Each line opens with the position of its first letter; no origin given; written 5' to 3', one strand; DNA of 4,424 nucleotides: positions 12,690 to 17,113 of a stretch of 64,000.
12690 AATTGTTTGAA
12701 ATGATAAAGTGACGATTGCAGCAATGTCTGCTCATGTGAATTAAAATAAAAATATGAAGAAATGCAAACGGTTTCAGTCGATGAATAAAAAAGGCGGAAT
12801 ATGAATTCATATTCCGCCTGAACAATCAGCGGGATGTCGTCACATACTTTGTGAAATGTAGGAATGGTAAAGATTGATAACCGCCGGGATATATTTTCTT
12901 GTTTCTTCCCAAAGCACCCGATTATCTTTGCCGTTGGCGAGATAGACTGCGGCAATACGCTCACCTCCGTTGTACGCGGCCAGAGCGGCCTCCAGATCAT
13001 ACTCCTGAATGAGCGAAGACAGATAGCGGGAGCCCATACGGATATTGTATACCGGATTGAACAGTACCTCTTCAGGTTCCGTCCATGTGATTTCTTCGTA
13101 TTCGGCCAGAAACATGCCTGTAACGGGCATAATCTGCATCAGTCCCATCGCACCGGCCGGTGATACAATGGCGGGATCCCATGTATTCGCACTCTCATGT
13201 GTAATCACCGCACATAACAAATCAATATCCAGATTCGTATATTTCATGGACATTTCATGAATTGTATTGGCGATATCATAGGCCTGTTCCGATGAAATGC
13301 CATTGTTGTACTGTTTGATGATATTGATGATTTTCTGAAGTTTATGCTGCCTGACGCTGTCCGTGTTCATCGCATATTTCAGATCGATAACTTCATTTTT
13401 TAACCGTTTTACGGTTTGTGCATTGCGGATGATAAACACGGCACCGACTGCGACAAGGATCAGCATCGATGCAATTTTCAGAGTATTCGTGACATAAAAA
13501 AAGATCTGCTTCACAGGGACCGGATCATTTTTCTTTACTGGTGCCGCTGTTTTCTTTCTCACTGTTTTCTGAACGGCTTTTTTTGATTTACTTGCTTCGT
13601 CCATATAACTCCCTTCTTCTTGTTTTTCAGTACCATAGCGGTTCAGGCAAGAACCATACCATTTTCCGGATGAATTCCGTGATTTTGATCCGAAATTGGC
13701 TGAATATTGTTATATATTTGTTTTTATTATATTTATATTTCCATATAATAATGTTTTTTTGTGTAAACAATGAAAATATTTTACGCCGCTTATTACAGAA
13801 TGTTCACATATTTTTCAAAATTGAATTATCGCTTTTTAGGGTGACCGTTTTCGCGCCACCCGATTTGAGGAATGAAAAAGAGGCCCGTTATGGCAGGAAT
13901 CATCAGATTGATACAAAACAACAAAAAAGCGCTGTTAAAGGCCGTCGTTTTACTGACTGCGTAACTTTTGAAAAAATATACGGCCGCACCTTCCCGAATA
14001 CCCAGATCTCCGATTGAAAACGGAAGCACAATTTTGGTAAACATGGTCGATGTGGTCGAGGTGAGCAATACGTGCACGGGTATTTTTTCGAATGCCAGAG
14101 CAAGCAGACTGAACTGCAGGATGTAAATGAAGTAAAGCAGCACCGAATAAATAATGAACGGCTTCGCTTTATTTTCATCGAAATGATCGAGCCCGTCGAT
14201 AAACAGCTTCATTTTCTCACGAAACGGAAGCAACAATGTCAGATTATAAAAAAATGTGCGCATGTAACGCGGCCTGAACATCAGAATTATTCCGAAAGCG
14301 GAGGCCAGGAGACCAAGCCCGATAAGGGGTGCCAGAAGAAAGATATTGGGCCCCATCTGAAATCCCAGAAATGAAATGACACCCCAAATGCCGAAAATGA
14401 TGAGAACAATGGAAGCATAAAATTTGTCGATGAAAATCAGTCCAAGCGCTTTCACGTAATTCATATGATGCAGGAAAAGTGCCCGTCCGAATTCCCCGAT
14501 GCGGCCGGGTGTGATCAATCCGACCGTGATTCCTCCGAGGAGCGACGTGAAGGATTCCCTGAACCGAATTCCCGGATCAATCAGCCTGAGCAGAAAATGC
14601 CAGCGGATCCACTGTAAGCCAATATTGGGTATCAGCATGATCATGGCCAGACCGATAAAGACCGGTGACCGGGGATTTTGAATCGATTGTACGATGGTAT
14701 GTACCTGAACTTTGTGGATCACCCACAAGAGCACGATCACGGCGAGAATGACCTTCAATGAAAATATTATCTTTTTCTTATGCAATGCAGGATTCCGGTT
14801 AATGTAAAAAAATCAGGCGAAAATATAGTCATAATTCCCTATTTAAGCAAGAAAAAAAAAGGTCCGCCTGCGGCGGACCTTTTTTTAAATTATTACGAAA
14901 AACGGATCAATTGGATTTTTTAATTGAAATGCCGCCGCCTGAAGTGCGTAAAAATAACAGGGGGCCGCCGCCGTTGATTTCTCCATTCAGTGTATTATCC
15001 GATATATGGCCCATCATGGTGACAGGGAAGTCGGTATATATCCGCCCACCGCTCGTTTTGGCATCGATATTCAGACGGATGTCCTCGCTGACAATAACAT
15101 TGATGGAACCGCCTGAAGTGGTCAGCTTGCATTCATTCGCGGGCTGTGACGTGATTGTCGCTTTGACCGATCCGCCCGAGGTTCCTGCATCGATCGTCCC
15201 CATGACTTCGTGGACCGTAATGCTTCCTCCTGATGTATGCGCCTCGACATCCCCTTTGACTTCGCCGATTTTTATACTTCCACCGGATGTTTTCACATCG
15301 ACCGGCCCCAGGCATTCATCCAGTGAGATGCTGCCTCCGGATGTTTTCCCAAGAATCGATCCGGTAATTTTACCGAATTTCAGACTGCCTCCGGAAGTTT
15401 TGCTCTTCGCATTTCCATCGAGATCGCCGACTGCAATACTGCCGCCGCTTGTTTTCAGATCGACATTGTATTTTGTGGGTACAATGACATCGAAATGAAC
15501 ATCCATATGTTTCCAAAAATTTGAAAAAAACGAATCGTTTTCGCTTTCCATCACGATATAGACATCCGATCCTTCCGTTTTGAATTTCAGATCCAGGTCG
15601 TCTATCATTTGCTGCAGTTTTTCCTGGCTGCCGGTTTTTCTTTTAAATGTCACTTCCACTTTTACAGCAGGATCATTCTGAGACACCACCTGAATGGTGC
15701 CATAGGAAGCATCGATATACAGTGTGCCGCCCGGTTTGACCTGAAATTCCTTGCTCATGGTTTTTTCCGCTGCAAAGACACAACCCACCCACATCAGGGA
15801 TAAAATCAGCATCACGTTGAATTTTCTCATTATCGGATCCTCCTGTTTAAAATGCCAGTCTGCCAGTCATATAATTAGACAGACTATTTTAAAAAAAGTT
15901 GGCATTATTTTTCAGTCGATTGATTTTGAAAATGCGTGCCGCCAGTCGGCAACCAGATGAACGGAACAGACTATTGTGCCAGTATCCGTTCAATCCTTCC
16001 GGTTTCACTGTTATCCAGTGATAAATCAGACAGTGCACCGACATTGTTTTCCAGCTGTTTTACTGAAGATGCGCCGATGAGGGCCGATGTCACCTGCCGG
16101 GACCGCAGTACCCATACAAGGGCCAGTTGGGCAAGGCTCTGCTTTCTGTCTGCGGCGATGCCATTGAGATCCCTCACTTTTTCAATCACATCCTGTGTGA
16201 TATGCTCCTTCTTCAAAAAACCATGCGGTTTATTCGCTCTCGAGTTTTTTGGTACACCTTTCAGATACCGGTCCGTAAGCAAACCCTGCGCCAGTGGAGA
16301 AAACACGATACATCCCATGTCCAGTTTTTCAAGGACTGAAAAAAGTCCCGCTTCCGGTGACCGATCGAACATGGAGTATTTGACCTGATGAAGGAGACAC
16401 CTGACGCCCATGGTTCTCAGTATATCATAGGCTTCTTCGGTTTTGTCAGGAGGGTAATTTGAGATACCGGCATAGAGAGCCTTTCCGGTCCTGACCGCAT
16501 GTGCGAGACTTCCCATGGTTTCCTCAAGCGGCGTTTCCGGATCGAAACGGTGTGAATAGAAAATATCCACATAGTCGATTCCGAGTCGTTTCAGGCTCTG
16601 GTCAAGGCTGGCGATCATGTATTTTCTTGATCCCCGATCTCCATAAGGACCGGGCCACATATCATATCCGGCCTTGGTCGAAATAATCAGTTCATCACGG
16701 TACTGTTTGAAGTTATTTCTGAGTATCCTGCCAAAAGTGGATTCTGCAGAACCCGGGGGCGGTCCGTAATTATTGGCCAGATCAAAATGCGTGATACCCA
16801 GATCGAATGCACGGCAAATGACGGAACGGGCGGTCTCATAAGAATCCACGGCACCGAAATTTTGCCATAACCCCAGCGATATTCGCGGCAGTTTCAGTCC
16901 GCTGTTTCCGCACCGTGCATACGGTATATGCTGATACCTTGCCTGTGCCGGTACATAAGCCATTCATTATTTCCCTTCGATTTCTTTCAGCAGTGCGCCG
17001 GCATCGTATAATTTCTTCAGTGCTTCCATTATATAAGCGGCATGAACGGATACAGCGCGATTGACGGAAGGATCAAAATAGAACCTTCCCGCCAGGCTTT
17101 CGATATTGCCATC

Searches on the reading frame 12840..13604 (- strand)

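Call 38: search_protein_families(library=pfam, proteins=[window:12840-13604:-], max_evalue=0.0001)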
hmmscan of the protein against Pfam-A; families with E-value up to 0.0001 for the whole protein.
window:12840-13604:- (254 aa): 1 family
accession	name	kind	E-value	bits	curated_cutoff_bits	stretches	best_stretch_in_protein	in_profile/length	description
PF01464.25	SLT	-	8.1e-21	74.2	21.3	1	121-221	8-104/117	Transglycosylase SLT domain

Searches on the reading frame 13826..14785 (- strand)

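Call 38: search_protein_families(library=pfam, proteins=[window:13826-14785:-], max_evalue=0.0001)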
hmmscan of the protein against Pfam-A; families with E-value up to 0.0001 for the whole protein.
window:13826-14785:- (319 aa): 1 family
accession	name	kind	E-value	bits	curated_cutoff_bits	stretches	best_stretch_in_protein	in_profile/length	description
PF03706.18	LPG_synthase_TM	-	1.3e-28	100.8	33.4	1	10-301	3-302/302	Lysylphosphatidylglycerol synthase TM region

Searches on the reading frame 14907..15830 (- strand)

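Call 38: search_protein_families(library=pfam, proteins=[window:14907-15830:-], max_evalue=0.0001)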
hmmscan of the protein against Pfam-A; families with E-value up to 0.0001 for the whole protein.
window:14907-15830:- (307 aa): 1 family
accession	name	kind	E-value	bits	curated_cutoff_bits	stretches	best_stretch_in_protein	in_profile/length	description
PF13349.12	DUF4097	-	5.1e-08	33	22.9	1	46-287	13-231/247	Toastrack DUF4097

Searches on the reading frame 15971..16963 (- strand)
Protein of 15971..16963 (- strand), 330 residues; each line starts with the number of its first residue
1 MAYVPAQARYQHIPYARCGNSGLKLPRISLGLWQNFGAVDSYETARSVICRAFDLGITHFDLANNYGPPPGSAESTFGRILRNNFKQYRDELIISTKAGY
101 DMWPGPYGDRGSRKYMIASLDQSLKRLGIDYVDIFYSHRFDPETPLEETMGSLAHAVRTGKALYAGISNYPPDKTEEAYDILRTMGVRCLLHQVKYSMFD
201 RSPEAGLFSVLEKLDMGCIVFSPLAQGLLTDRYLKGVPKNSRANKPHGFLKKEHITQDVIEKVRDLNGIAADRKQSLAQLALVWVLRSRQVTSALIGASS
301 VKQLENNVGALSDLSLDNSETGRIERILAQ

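Call 38: search_protein_families(library=pfam, proteins=[window:15971-16963:-], max_evalue=0.0001)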
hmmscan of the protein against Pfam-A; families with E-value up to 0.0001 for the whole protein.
window:15971-16963:- (330 aa): 1 family
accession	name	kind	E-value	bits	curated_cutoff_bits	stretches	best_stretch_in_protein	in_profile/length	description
PF00248.27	Aldo_ket_red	-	9.8e-71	238.6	24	1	27-328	1-290/291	Aldo/keto reductase family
